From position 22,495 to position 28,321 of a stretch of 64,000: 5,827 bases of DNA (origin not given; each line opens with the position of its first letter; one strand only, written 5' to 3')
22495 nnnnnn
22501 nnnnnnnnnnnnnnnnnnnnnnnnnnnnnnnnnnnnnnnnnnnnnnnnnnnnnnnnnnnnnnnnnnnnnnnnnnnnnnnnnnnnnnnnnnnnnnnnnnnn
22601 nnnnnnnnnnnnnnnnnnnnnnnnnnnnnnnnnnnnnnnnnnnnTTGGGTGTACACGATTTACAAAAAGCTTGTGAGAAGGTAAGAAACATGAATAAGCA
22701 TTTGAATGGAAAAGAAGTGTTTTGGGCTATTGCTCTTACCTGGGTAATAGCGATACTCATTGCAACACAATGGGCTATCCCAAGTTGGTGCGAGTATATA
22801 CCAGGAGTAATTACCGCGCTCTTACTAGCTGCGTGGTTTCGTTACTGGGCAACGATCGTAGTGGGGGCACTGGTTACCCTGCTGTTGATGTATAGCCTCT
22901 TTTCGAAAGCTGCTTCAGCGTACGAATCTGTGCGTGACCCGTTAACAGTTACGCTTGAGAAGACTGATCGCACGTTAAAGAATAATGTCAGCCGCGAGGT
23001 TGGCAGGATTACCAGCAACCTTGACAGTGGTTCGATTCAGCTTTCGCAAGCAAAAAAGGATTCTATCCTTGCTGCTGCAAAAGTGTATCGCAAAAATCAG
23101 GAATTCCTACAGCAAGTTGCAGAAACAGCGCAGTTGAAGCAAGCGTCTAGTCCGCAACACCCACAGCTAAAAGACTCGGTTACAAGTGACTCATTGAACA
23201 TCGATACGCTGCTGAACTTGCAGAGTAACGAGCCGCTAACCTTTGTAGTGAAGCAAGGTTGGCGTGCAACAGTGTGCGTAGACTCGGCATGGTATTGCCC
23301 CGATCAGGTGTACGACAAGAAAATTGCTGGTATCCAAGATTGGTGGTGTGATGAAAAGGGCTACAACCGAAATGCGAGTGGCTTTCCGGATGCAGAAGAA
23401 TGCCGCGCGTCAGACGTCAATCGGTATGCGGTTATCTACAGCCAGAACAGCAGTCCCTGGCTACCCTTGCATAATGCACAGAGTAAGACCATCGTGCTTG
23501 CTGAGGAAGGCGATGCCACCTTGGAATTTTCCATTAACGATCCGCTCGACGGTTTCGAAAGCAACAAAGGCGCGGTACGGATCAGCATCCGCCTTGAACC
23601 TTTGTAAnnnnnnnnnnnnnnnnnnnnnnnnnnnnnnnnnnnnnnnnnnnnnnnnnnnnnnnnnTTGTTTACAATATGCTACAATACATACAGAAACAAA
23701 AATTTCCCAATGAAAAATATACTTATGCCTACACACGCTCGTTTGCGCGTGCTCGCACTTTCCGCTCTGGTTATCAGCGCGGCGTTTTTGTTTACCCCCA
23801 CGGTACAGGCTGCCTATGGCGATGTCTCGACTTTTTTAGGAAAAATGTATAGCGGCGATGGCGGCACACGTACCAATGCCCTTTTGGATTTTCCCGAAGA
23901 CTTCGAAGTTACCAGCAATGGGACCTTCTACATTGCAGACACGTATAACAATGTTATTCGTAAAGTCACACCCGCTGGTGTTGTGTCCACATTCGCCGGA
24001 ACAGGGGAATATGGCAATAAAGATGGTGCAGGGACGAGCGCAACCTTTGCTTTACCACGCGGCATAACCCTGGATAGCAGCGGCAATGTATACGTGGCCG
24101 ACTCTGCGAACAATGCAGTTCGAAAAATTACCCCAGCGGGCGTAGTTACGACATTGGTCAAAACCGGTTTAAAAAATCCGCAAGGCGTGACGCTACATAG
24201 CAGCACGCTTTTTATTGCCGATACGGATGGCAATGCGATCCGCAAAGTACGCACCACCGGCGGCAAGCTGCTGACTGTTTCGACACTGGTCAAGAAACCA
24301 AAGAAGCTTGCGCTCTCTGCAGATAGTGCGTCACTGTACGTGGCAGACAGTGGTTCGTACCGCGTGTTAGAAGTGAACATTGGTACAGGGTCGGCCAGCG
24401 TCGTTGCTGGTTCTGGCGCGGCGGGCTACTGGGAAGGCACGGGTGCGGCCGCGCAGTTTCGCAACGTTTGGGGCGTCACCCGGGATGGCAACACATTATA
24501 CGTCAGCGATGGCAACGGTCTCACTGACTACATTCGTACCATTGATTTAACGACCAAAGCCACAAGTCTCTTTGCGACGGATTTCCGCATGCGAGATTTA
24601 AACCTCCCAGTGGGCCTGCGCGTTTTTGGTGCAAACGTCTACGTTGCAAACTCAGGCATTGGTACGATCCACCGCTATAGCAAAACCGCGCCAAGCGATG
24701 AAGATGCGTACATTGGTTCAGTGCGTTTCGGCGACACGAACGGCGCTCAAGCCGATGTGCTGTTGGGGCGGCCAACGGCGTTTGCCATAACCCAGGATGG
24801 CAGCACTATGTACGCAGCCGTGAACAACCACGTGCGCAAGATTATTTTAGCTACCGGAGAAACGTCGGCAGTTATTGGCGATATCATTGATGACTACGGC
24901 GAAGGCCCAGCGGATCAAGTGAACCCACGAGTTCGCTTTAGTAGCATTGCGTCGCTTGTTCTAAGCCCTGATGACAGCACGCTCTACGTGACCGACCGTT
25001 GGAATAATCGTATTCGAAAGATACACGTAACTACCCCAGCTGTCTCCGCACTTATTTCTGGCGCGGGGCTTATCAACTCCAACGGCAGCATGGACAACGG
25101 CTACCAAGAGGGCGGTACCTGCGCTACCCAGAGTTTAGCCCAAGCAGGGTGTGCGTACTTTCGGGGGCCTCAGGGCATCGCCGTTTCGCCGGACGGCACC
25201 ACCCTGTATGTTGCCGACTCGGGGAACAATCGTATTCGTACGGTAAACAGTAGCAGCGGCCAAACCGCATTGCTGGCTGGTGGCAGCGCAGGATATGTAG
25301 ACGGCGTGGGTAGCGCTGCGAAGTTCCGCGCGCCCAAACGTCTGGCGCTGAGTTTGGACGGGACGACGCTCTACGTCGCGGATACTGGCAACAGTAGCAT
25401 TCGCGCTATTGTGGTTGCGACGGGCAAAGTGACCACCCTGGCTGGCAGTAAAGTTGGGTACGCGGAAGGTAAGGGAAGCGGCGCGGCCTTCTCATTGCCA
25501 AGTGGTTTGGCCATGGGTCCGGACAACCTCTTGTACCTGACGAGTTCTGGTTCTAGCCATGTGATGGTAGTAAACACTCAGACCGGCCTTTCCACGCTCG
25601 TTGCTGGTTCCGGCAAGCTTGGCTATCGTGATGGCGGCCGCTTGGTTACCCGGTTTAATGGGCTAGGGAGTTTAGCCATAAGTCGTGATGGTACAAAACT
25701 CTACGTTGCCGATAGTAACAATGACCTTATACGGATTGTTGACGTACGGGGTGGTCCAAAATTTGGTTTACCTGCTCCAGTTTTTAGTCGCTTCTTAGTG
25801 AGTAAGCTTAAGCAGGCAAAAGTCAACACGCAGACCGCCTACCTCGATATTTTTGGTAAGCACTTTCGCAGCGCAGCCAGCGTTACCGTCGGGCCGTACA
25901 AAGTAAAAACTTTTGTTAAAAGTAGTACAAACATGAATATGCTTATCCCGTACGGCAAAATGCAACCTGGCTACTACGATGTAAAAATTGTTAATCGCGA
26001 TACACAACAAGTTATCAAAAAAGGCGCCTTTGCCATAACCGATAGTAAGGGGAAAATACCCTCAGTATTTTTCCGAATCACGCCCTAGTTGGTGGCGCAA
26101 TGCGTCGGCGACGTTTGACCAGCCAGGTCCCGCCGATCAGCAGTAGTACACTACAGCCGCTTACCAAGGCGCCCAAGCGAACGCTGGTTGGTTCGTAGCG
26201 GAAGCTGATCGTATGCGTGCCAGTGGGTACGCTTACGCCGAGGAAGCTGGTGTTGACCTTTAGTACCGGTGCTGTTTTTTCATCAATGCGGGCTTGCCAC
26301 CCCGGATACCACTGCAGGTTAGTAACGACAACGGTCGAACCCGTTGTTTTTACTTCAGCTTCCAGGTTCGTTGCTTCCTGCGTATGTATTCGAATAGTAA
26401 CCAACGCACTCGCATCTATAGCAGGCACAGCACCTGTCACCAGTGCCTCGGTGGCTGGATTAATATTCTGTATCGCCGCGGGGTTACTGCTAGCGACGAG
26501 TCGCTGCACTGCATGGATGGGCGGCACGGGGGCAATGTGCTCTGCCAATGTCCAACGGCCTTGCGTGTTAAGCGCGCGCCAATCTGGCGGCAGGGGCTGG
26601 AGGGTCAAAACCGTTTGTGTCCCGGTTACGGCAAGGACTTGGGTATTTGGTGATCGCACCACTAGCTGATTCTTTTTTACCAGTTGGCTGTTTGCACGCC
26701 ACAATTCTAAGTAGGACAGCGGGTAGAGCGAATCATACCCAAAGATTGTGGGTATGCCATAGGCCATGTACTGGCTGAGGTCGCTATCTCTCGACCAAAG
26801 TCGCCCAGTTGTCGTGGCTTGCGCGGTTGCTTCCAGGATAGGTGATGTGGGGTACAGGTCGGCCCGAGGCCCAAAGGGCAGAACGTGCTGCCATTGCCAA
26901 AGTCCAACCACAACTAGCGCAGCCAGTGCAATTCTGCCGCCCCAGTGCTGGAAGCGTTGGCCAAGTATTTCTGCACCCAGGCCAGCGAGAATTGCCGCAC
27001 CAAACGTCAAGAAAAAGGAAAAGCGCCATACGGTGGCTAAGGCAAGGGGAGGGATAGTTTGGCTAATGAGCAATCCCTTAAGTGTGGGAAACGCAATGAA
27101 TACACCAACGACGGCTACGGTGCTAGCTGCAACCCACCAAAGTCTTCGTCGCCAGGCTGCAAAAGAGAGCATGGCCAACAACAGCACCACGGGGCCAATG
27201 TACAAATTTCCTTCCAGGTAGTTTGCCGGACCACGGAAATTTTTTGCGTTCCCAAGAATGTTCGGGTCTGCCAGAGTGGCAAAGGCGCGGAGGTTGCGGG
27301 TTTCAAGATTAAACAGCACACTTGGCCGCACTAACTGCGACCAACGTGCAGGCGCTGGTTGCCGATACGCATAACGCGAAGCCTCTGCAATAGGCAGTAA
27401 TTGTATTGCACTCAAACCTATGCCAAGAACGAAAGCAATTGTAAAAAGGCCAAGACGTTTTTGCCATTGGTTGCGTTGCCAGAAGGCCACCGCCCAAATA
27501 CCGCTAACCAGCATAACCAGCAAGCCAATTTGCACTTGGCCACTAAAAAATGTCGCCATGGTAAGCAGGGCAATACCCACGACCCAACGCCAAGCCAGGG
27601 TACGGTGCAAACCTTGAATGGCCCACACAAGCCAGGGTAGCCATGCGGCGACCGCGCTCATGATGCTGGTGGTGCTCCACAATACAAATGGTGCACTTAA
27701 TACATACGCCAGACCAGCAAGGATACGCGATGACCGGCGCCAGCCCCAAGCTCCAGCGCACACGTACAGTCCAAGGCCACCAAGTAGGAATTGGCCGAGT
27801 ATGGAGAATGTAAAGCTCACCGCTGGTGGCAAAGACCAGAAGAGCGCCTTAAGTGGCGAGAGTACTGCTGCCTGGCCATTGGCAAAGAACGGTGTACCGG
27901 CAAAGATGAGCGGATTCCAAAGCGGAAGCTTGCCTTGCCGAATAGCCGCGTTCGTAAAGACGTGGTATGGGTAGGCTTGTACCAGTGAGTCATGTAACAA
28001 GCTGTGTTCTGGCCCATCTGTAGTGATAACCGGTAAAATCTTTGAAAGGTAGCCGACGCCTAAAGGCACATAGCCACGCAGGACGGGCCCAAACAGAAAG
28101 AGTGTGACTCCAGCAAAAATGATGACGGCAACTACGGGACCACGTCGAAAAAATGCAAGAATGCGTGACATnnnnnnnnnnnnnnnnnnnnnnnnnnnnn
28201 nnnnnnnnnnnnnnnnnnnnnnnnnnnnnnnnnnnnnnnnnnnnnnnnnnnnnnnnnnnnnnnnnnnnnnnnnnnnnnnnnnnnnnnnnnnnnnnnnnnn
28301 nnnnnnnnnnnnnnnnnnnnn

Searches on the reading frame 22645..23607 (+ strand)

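Call 15: search_protein_families(library=pfam, proteins=[window:22645-23607:+], max_evalue=0.001)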
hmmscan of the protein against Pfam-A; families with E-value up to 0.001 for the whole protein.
window:22645-23607:+ (320 aa): 0 families

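Call 19: search_protein_families(library=pfam, proteins=[window:22645-23607:+], max_evalue=0.1)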
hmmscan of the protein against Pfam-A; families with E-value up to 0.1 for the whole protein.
window:22645-23607:+ (320 aa): 1 family
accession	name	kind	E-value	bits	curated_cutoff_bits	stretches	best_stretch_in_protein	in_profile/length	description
PF03186.18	CobD_Cbib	-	0.015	15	34.4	1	55-131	60-134/282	CobD/Cbib protein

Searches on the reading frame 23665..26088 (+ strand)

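Call 19: search_protein_families(library=pfam, proteins=[window:23665-26088:+], max_evalue=0.1)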
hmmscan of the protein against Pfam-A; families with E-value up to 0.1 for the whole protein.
window:23665-26088:+ (807 aa): 13 families
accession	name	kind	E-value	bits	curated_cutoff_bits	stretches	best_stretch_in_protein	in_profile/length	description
PF01436.27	NHL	-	4.4e-39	131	20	3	128-154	1-27/28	NHL repeat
PF25021.1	TEN_NHL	-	2.6e-30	106.1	27.1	4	436-527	270-356/357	Teneurin NHL domain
PF08450.18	SGL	-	1.3e-24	87.6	26.3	3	85-184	145-242/246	SMP-30/Gluconolactonase/LRE-like region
PF01731.26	Arylesterase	-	1.7e-07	31.8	21.3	0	498-524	52-78/86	Arylesterase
PF10282.15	Lactonase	-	2e-07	31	21.7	0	499-592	243-330/344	Lactonase, 7-bladed beta-propeller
PF24684.1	Vgb_lyase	-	2.6e-07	30.2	50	1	127-221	179-276/290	Virginiamycin B lyase family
PF13449.12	Phytase-like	-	5.3e-05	23.7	27.6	0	77-107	70-100/284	Esterase-like activity of phytase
PF11765.13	Hyphal_reg_CWP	-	0.0017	17.8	28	1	70-156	42-130/328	Hyphally regulated cell wall protein N-terminal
PF06739.17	SBBP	-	0.0034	17.7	20.5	1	131-145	15-29/38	Beta-propeller repeat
PF05694.17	SBP56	-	0.004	16.4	34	0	428-519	306-385/453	56kDa selenium binding protein (SBP56)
PF01833.30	TIG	-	0.0059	17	20.9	1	727-782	19-75/84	IPT/TIG domain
PF20144.5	TIG_SUH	-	0.0079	16.8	24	1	717-762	8-53/94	TIG domain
PF23500.1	DUF7133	-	0.034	13.9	27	0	610-656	133-177/385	Domain of unknown function (DUF7133)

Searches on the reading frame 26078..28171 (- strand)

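Call 19: search_protein_families(library=pfam, proteins=[window:26078-28171:-], max_evalue=0.1)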
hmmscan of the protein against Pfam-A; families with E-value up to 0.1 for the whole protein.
window:26078-28171:- (697 aa): 1 family
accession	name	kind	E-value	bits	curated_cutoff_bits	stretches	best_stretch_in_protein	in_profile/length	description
PF09586.16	YfhO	-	3.6e-16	59.2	28.5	2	593-671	756-835/835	Bacterial membrane protein YfhO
